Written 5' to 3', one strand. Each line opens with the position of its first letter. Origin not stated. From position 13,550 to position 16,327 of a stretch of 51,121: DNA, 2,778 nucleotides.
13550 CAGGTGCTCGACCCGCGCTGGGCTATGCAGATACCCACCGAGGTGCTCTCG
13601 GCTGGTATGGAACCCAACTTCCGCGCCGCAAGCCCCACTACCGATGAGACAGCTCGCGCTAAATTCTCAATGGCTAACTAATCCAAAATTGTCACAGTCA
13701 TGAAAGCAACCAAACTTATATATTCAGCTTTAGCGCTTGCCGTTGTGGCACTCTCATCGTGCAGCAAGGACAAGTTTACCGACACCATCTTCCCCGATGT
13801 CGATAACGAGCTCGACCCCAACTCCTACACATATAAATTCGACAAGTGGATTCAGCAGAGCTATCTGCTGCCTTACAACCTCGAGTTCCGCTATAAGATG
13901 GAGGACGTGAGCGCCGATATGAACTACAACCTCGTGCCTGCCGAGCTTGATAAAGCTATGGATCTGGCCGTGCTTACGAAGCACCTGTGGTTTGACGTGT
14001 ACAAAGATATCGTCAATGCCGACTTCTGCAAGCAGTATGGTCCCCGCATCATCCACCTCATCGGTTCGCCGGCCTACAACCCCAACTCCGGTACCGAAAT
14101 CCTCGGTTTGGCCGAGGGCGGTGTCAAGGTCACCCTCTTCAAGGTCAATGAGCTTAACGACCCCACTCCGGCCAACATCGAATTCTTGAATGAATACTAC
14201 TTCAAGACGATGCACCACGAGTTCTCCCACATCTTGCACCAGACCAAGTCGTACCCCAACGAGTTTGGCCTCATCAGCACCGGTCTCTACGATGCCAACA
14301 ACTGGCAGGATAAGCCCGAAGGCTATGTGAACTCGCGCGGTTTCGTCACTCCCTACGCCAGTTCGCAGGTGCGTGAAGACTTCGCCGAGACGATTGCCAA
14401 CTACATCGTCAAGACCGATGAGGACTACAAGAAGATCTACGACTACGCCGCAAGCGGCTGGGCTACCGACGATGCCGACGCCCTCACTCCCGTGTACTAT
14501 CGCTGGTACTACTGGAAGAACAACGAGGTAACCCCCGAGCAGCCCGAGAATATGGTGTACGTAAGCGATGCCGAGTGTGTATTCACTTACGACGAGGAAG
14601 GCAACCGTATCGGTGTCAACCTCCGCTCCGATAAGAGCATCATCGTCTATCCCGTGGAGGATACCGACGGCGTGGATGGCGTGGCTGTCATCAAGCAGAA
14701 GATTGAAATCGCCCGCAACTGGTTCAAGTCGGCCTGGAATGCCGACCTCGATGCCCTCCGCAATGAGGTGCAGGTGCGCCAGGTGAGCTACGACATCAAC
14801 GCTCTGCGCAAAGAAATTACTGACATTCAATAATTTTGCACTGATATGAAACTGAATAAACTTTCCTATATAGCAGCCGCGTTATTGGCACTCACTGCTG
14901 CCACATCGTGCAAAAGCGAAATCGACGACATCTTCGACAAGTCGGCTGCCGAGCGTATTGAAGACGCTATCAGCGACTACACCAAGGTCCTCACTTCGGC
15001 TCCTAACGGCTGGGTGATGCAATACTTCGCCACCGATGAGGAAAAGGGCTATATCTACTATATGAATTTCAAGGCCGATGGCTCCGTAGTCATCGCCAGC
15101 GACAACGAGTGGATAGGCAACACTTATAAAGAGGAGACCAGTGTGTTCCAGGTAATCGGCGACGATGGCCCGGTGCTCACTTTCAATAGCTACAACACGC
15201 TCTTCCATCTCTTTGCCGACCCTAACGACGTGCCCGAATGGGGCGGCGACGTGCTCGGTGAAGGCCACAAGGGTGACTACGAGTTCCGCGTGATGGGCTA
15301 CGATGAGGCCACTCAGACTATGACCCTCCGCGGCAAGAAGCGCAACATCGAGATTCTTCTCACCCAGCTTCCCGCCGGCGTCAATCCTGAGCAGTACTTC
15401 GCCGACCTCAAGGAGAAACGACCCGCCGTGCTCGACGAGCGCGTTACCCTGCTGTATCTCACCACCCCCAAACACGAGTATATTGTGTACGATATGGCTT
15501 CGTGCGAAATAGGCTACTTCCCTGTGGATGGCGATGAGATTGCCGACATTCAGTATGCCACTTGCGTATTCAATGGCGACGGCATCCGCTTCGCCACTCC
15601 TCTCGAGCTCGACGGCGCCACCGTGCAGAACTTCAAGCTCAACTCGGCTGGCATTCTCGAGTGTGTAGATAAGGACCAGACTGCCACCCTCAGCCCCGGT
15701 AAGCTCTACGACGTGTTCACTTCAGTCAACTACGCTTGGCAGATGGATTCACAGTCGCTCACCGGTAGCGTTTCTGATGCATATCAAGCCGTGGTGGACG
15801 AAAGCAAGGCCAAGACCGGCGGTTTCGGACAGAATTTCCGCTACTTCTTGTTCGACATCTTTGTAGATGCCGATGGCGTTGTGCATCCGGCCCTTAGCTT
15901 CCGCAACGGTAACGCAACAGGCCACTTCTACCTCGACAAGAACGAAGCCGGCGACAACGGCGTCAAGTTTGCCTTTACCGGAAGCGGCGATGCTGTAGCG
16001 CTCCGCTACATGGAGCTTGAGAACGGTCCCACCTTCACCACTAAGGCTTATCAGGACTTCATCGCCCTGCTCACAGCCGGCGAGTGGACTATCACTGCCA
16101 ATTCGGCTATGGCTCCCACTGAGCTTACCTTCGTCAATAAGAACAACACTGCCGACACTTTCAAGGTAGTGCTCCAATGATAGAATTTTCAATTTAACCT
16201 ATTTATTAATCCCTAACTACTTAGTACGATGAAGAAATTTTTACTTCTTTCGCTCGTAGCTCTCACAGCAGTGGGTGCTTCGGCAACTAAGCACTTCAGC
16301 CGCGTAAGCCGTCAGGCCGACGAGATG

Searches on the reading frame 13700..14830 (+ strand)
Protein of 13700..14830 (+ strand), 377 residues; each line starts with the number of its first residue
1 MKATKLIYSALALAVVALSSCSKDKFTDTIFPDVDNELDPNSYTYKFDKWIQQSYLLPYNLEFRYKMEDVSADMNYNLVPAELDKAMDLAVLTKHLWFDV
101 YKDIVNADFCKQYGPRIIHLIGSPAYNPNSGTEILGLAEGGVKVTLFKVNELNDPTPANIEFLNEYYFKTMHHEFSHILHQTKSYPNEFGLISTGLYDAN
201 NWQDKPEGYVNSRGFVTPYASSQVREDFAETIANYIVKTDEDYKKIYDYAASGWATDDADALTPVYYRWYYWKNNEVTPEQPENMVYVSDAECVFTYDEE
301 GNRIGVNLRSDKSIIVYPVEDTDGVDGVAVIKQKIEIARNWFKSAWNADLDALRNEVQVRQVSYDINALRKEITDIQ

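Call 11: search_protein_families(library=pfam, proteins=[window:13700-14830:+], max_evalue=0.001)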
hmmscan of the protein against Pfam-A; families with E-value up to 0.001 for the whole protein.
window:13700-14830:+ (377 aa): 1 family
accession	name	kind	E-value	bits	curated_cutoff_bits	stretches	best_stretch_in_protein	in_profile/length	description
PF15890.11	Peptidase_Mx1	-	8.3e-78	261.5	25.6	1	44-351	5-240/240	Putative zinc-binding metallo-peptidase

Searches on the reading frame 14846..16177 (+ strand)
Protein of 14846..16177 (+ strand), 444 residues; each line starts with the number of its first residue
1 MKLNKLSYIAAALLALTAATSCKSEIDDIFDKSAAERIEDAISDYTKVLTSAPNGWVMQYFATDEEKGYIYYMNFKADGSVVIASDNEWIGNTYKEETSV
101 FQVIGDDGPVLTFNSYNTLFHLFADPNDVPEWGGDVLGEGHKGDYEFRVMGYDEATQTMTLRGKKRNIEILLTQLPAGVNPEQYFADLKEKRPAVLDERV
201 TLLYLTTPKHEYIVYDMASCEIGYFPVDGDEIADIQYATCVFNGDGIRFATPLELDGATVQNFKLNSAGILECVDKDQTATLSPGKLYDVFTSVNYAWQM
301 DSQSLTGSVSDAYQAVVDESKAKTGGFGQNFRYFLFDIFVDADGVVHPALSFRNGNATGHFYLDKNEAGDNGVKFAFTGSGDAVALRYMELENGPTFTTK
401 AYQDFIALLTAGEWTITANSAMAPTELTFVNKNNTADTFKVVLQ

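Call 11: search_protein_families(library=pfam, proteins=[window:14846-16177:+], max_evalue=0.001)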
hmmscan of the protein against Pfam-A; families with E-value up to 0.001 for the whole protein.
window:14846-16177:+ (444 aa): 1 family
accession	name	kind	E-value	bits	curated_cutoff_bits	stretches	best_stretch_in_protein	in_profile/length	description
PF14135.11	DUF4302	-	1.2e-50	173.1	27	1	27-266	2-240/241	Domain of unknown function (DUF4302)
